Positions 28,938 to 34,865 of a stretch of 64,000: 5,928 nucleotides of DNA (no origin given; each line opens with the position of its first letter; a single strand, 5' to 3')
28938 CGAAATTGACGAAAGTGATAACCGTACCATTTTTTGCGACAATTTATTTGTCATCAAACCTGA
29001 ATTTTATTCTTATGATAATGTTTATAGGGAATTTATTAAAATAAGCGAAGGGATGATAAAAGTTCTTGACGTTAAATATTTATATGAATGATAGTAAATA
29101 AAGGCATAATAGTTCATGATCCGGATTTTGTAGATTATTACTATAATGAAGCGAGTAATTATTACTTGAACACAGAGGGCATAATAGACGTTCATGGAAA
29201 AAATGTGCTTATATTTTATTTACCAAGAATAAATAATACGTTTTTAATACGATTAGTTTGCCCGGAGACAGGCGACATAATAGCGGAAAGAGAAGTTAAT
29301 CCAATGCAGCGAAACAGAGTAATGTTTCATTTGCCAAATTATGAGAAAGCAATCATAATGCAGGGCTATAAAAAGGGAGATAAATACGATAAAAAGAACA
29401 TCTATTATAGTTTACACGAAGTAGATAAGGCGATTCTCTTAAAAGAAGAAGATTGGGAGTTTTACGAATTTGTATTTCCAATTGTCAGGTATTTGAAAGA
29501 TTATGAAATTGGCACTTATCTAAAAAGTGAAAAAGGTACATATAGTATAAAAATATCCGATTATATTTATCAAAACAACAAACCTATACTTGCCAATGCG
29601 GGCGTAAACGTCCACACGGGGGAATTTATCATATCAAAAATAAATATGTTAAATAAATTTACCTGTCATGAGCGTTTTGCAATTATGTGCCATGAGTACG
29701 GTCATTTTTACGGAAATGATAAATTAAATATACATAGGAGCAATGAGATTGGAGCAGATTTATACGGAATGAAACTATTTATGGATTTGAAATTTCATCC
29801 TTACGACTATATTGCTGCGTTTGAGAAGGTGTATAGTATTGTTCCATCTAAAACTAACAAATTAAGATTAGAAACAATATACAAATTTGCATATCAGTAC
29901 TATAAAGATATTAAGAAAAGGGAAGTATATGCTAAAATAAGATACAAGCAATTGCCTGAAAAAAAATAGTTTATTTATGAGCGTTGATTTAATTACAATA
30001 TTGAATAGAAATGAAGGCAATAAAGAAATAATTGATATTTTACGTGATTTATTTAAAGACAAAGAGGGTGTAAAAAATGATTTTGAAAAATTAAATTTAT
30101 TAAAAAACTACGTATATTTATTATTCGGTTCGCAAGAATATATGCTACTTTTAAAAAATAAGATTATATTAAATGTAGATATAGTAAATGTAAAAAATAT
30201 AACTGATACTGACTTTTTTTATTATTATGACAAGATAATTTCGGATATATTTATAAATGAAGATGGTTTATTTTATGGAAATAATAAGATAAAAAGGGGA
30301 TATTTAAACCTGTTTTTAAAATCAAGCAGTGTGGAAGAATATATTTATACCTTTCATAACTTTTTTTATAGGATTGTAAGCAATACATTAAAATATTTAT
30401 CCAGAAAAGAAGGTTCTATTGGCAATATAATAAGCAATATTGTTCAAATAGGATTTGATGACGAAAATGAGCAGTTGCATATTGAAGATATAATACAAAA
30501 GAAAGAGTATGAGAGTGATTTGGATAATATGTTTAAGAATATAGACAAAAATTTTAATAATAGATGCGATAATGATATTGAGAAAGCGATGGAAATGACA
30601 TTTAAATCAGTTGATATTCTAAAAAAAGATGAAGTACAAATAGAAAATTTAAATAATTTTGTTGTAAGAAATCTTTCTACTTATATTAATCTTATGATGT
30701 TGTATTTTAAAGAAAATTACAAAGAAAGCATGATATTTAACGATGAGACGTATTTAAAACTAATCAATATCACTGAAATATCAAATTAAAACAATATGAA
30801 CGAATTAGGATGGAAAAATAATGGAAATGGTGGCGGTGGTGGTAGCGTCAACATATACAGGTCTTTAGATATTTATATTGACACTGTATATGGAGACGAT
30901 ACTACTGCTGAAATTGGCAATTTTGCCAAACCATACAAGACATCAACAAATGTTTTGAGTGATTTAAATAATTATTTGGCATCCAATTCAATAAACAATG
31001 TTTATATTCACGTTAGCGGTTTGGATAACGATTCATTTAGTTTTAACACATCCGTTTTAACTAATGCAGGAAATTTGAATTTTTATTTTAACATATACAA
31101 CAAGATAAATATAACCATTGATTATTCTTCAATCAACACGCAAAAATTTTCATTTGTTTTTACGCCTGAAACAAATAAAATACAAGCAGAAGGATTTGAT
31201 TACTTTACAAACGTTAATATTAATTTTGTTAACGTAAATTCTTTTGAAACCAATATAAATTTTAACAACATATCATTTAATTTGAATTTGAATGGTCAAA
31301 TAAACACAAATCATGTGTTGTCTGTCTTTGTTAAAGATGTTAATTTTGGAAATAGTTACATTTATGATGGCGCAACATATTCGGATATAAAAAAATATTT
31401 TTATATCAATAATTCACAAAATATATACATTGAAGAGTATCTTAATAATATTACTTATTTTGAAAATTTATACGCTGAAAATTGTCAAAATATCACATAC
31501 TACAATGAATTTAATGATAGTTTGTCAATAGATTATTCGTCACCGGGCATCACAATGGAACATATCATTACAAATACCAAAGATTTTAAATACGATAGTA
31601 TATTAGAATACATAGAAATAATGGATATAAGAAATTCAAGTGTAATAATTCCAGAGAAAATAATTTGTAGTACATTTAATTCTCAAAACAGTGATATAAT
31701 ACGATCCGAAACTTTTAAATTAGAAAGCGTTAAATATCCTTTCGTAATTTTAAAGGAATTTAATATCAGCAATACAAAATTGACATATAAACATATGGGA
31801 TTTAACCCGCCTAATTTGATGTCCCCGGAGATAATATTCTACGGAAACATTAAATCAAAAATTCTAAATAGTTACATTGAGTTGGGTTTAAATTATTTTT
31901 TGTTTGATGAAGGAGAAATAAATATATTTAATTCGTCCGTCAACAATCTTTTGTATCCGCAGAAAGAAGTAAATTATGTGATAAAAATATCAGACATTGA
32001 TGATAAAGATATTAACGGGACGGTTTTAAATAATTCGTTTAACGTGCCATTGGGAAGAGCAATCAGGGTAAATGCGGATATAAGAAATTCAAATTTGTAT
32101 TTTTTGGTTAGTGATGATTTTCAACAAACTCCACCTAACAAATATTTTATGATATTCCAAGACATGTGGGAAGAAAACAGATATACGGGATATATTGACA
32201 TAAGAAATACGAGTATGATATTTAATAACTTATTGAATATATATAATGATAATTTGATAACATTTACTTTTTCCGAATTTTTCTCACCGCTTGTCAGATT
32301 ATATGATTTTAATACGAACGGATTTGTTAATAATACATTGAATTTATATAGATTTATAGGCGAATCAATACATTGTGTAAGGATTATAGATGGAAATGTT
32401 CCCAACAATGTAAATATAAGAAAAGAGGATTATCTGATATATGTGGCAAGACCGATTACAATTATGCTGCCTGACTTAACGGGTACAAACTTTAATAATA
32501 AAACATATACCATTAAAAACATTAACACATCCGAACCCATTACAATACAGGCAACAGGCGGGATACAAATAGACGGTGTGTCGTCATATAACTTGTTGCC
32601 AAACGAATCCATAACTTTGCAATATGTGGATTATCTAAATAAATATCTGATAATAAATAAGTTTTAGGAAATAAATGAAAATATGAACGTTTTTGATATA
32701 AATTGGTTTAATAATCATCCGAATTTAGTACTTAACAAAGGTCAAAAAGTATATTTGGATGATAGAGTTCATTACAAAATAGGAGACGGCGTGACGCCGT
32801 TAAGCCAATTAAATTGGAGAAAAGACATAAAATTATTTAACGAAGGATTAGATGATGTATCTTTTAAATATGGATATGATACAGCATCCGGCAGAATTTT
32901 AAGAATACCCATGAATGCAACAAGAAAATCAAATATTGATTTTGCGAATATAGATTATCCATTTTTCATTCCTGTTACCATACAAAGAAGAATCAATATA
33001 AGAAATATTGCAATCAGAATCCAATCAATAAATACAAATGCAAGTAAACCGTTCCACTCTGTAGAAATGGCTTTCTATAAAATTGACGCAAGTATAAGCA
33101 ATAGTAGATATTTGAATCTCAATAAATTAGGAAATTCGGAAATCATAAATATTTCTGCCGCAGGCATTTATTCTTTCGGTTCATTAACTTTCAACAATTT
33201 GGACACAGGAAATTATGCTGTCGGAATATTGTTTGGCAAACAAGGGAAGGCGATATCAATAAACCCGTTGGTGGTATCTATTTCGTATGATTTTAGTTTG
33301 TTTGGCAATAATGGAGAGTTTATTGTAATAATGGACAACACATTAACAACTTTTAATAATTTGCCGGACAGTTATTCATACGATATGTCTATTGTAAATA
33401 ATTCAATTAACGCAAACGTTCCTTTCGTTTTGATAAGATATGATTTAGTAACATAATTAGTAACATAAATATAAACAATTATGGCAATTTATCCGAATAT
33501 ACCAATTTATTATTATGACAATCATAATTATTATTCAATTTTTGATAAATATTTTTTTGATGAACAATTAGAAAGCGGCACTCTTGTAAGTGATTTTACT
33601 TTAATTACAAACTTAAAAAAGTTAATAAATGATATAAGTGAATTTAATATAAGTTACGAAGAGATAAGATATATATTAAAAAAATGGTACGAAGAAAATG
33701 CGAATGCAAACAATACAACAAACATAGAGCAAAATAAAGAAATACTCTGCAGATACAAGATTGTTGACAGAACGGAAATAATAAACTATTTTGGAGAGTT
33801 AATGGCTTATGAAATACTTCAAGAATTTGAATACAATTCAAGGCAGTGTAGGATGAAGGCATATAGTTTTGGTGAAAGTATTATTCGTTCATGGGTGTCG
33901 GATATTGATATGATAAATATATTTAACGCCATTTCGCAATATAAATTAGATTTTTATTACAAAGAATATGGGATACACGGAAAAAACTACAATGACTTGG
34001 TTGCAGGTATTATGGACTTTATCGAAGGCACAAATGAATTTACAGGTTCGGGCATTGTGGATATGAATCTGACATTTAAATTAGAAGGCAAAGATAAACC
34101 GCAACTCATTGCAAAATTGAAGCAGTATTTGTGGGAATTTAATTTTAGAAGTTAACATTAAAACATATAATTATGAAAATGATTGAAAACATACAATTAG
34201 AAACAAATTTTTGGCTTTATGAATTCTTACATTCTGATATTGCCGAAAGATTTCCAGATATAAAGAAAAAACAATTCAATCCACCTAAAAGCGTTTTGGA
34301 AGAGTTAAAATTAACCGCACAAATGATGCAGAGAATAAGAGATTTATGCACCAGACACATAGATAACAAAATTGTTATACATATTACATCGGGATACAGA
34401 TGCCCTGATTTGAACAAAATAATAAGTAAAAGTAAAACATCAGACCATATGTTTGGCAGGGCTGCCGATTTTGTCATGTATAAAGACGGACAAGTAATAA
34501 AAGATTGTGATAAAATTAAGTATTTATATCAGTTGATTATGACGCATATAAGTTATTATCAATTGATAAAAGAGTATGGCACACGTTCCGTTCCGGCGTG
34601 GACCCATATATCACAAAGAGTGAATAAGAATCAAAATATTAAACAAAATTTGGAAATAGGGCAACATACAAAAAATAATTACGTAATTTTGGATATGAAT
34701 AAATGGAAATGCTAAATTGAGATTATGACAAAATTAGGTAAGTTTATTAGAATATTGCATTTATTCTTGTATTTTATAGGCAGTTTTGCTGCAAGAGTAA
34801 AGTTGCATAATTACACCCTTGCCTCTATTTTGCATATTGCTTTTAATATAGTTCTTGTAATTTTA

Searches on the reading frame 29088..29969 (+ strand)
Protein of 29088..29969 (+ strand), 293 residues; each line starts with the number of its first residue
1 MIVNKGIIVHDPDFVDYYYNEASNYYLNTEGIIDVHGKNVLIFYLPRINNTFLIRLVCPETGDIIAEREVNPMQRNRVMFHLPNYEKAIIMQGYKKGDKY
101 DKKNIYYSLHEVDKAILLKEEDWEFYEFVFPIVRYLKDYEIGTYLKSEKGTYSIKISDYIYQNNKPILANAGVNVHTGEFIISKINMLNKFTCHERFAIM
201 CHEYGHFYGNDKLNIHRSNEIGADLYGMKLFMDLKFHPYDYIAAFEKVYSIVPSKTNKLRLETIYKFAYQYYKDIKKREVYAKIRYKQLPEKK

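Call 19: search_protein_families(library=phrogs, proteins=[window:29088-29969:+], max_evalue=0.01)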
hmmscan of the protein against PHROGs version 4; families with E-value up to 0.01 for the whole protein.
window:29088-29969:+ (293 aa): 0 families

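Call 48: search_protein_families(library=pfam, proteins=[window:29088-29969:+], max_evalue=0.05)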
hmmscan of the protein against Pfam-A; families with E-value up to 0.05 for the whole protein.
window:29088-29969:+ (293 aa): 1 family
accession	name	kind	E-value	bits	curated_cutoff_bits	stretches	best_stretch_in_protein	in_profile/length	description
PF01435.24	Peptidase_M48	-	0.0012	19.1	20.3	0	169-212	38-81/186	Peptidase family M48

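Call 97: search_dna_similar(query=window:29088-29969:+, collection=phages, mode=protein, max_evalue=0.01, max_rows=8)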
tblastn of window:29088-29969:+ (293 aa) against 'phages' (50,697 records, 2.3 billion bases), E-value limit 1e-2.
No match.

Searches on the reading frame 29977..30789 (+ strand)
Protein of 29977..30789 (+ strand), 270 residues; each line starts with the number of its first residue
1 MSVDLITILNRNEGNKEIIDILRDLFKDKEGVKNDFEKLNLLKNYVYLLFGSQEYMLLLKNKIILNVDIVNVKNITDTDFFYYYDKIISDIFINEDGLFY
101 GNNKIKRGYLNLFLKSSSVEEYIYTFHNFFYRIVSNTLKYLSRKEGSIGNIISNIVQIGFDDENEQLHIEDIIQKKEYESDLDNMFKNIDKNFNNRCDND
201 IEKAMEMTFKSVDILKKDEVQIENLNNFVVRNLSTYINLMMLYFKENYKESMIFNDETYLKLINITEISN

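Call 19: search_protein_families(library=phrogs, proteins=[window:29977-30789:+], max_evalue=0.01)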
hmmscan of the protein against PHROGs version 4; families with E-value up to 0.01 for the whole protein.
window:29977-30789:+ (270 aa): 0 families

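Call 48: search_protein_families(library=pfam, proteins=[window:29977-30789:+], max_evalue=0.05)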
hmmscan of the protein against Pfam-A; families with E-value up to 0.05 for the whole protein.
window:29977-30789:+ (270 aa): 1 family
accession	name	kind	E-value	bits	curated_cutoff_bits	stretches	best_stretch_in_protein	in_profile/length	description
PF02025.20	IL5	-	0.02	15.6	24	0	19-46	50-77/112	Interleukin 5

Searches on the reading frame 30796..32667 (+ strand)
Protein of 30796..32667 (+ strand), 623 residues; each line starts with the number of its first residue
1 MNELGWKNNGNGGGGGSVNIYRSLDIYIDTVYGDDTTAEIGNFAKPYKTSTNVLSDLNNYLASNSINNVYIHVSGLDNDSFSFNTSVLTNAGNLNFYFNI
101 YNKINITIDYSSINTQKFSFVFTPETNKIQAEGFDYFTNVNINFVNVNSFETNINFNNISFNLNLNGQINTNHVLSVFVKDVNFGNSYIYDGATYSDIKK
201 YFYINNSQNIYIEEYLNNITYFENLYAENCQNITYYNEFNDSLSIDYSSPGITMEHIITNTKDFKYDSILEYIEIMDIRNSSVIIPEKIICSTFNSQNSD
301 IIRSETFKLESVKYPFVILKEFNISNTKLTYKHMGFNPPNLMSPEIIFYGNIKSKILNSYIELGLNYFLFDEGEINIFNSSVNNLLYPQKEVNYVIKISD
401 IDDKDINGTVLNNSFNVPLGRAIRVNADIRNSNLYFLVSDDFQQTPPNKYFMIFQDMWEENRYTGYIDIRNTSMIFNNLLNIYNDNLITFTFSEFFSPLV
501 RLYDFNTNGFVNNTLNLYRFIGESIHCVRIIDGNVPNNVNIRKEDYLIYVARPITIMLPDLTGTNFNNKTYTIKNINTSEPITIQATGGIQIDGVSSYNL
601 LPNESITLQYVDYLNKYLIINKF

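Call 11: search_protein_families(library=pfam, proteins=[window:30796-32667:+], max_evalue=0.01)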
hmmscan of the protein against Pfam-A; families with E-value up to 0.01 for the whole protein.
window:30796-32667:+ (623 aa): 0 families

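Call 12: search_protein_families(library=phrogs, proteins=[window:30796-32667:+], max_evalue=0.001)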
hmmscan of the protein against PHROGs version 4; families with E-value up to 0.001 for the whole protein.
window:30796-32667:+ (623 aa): 0 families

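Call 53: search_protein_families(library=padloc, proteins=[window:30796-32667:+], max_evalue=0.01)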
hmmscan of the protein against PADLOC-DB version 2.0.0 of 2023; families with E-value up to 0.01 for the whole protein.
window:30796-32667:+ (623 aa): 0 families

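Call 59: search_solved_structures(query=window:30796-32667:+, max_evalue=1)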
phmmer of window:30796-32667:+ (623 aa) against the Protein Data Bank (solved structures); distinct sequences matched with E-value up to 1: 0.

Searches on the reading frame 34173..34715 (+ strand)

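Call 19: search_protein_families(library=phrogs, proteins=[window:34173-34715:+], max_evalue=0.01)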
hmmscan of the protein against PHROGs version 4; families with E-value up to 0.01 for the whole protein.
window:34173-34715:+ (180 aa): 5 families
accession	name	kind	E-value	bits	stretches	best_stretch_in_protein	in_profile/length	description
phrog_894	-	lysis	5.6e-24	85.8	1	2-159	39-172/389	endolysin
phrog_1768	-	lysis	0.0011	17.6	1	42-162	923-1046/1577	endolysin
phrog_5115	-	moron, auxiliary metabolic gene and host takeover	0.0029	17.9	1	39-114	8-88/283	ferredoxin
phrog_17373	-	other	0.0069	17.1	1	45-103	35-90/224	peptidase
phrog_6523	-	lysis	0.0077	17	0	82-105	64-87/255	endolysin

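Call 48: search_protein_families(library=pfam, proteins=[window:34173-34715:+], max_evalue=0.05)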
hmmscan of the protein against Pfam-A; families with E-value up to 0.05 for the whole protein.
window:34173-34715:+ (180 aa): 2 families
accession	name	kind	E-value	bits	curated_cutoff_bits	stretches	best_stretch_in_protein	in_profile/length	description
PF08291.16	Peptidase_M15_3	-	2.2e-09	37.9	23.2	1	20-104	5-78/108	Peptidase M15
PF05951.18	Peptidase_M15_2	-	0.00014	22.1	27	1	53-102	59-112/153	Bacterial protein of unknown function (DUF882)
